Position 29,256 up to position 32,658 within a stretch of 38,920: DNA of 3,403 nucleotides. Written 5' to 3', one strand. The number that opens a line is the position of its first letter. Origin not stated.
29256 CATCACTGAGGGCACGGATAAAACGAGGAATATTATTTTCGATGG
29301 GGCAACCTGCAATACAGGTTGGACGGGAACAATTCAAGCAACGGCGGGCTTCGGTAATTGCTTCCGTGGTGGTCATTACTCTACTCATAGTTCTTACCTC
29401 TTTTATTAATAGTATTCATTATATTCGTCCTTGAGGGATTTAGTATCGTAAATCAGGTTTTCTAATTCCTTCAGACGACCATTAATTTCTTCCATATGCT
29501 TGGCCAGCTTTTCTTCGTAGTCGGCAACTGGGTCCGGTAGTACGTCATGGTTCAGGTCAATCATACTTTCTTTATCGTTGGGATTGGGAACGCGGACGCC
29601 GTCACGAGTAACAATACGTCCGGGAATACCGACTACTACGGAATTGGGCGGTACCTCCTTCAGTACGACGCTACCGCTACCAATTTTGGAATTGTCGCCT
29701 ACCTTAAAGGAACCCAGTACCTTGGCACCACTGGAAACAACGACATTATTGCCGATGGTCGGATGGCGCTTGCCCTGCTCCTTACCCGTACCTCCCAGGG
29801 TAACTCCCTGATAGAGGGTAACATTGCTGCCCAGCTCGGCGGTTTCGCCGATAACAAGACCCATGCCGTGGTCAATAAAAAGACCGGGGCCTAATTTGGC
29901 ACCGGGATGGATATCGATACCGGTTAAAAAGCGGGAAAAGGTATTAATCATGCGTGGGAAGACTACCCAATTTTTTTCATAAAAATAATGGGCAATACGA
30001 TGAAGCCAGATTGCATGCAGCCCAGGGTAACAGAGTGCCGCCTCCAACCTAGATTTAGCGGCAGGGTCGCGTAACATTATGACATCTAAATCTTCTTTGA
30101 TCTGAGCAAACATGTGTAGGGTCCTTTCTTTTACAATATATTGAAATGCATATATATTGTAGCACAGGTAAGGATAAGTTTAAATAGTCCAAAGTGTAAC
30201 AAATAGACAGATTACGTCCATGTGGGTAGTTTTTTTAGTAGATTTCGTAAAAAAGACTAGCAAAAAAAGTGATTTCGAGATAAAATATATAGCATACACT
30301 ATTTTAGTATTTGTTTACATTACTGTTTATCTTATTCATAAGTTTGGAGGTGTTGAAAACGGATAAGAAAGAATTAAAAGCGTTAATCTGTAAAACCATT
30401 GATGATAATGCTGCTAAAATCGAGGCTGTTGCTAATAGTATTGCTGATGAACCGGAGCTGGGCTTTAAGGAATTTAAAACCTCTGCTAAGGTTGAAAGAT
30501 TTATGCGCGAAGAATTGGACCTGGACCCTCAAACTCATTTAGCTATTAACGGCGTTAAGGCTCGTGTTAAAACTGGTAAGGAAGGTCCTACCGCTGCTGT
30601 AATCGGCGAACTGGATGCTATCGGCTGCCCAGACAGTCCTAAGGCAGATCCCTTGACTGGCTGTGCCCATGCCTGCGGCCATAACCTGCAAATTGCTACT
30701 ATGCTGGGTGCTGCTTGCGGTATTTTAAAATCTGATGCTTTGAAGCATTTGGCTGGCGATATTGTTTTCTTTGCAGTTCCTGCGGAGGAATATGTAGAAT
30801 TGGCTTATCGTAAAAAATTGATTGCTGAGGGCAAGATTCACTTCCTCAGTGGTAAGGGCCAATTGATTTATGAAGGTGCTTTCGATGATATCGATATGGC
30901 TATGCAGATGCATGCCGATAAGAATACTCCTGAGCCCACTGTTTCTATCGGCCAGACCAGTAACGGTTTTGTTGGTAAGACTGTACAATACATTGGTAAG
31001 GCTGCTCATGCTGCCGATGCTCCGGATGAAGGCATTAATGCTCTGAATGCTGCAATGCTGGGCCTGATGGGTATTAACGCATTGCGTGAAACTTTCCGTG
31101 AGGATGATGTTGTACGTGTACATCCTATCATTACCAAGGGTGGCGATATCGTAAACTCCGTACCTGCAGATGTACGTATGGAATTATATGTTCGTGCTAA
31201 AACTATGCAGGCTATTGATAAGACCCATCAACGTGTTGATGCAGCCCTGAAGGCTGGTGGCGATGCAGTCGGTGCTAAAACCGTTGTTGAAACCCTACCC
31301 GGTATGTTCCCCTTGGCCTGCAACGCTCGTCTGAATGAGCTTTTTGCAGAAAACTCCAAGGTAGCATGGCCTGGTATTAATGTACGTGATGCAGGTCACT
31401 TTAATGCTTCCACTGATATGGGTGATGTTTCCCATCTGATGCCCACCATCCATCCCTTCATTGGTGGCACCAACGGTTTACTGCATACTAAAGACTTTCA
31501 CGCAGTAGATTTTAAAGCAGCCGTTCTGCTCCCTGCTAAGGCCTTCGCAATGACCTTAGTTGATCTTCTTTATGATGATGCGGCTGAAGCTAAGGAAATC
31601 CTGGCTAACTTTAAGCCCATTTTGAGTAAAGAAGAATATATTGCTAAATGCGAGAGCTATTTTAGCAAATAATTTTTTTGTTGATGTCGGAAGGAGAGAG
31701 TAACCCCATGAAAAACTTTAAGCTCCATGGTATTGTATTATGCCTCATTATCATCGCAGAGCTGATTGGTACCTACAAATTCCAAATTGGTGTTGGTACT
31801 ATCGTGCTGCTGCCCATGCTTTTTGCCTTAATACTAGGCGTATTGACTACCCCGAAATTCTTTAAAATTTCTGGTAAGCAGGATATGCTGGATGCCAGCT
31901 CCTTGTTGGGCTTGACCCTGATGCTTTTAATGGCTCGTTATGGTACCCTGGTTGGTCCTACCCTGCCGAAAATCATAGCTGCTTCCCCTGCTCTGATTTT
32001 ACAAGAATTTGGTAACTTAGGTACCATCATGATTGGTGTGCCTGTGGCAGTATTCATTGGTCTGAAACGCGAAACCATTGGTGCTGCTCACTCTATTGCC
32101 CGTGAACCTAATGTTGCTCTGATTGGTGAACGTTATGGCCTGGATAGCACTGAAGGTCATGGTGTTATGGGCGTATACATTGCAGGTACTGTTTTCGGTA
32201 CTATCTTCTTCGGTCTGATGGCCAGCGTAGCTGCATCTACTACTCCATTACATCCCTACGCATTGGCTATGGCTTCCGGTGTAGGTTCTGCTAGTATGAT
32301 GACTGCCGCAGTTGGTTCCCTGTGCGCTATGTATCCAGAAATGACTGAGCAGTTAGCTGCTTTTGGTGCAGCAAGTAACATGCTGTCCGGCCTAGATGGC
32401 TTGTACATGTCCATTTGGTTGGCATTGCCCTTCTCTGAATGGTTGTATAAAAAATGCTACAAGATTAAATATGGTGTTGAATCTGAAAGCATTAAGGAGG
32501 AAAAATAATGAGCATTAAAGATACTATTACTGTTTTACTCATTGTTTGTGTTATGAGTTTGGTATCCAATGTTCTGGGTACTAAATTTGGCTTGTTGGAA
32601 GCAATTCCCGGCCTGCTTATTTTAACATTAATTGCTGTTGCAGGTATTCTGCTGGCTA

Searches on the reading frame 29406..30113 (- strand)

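Call 14: search_protein_families(library=pfam, proteins=[window:29406-30113:-], max_evalue=0.001)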
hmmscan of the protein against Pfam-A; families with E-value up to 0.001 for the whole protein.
window:29406-30113:- (235 aa): 1 family
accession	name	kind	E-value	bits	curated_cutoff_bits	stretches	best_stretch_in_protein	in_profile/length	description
PF00132.30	Hexapep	-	2.5e-14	52.7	27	1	117-151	1-35/36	Bacterial transferase hexapeptide (six repeats)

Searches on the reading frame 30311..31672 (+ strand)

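Call 14: search_protein_families(library=pfam, proteins=[window:30311-31672:+], max_evalue=0.001)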
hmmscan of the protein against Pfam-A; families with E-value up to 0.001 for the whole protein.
window:30311-31672:+ (453 aa): 2 families
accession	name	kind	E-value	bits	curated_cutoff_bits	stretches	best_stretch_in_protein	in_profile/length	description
PF01546.33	Peptidase_M20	-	1.6e-08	35.1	24.6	1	116-395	25-185/206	Peptidase family M20/M25/M40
PF07687.19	M20_dimer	-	2.9e-07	30.8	21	1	219-315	5-101/107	Peptidase dimerisation domain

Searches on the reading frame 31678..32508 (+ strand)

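Call 14: search_protein_families(library=pfam, proteins=[window:31678-32508:+], max_evalue=0.001)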
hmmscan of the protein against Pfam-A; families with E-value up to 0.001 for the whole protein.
window:31678-32508:+ (276 aa): 1 family
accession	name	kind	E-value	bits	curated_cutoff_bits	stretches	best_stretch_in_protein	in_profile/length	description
PF11299.13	DUF3100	-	2.9e-101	338.2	27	1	25-258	1-234/235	Protein of unknown function (DUF3100)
